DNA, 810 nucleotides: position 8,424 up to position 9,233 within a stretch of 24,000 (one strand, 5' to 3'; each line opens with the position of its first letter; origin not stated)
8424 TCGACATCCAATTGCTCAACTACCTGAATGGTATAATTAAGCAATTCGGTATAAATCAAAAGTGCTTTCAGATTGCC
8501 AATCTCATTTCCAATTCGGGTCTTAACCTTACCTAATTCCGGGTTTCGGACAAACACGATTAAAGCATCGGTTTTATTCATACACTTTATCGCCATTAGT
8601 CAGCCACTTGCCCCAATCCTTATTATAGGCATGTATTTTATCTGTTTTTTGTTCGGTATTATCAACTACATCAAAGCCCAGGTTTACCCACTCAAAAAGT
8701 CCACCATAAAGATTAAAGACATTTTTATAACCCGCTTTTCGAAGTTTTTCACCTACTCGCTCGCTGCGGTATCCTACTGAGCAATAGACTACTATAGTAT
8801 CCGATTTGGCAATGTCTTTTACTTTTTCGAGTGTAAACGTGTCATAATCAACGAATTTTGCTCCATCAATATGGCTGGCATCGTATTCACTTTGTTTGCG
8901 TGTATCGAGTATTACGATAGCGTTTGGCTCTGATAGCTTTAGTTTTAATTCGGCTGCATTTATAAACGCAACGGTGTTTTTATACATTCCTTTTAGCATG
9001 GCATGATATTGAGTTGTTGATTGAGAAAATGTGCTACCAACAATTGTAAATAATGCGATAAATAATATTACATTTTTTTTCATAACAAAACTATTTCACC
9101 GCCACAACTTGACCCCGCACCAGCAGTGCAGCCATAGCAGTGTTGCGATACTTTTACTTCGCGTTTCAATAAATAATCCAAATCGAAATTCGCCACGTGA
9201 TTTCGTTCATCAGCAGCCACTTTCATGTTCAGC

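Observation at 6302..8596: PNP plus CofC-like nucleotidyltransferase as candidates for the missing post-ArsS steps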

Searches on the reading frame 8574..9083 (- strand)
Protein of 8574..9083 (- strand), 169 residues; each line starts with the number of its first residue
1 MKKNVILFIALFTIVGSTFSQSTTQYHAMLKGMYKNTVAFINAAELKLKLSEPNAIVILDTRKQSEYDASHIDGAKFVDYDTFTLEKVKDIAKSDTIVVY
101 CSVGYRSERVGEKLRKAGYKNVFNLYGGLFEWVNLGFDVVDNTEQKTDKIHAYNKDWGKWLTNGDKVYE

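Call 7: search_protein_families(library=pfam, proteins=[window:8574-9083:-])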
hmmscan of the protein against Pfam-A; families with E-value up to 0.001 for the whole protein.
window:8574-9083:- (169 aa): 1 family
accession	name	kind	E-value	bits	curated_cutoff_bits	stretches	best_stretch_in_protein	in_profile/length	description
PF00581.25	Rhodanese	-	4.7e-20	72.4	22.2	1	43-134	2-101/102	Rhodanese-like domain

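Call 8: search_protein_families(library=ncbifam, proteins=[window:8574-9083:-])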
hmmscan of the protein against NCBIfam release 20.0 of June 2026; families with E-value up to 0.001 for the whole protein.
window:8574-9083:- (169 aa): 16 families
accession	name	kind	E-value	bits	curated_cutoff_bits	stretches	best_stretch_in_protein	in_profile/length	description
NF045521.1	rhoda_near_glyco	subfamily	5.3e-58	194.9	145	1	24-168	3-144/144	rhodanese homology domain-containing protein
NF041203.1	rhodanese_LYCAU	equivalog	1.1e-15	57.5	115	1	29-139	11-123/126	rhodanese-related (seleno)protein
NF006444.0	PRK08762.1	equivalog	6e-15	54.8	449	1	35-154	11-129/387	molybdopterin-synthase adenylyltransferase MoeB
NF005902.0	PRK07878.1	equivalog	9.3e-15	54.4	647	1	39-134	287-383/392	adenylyltransferase/sulfurtransferase MoeZ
NF001133.1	PRK00142.1-1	equivalog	8.7e-12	45.1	170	1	35-133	102-204/229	oxygen-dependent tRNA uridine(34) hydroxylase TrhO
NF005646.0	PRK07411.1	equivalog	3.9e-09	36.1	633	1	35-134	278-381/390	molybdopterin-synthase adenylyltransferase MoeB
NF045694.1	seleno_TsoB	exception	1.8e-08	32.9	805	1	5-150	10-167/572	rhodanese/DsbD fusion-like selenoprotein TsoB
NF001195.0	PRK00162.1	equivalog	8.2e-08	32.5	102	1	40-134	6-98/108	thiosulfate sulfurtransferase GlpE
NF003703.0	PRK05320.1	equivalog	1.9e-07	31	331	1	54-132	130-213/280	sulfurtransferase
NF033833.0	rhodan_ChrE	equivalog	4.3e-07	29.9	120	1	41-134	5-99/108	rhodanese family chromate resistance protein ChrE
NF007627.0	PRK10287.1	equivalog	4.1e-06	27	102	1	55-129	20-94/104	thiosulfate sulfurtransferase PspE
NF002397.0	PRK01415.1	equivalog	4.9e-05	23.2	280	1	55-133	127-210/247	hypothetical protein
TIGR04271.1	ThiI_C_thiazole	equivalog_domain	6.6e-05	22.9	70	1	43-122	16-96/101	thiazole biosynthesis protein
TIGR02981.1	phageshock_pspE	exception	0.00019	21.7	126.3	1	55-128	18-91/101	thiosulfate sulfurtransferase PspE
NF008750.0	PRK11784.1-2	equivalog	0.00019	20.7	241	0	85-129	77-122/346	tRNA 2-selenouridine(34) synthase MnmH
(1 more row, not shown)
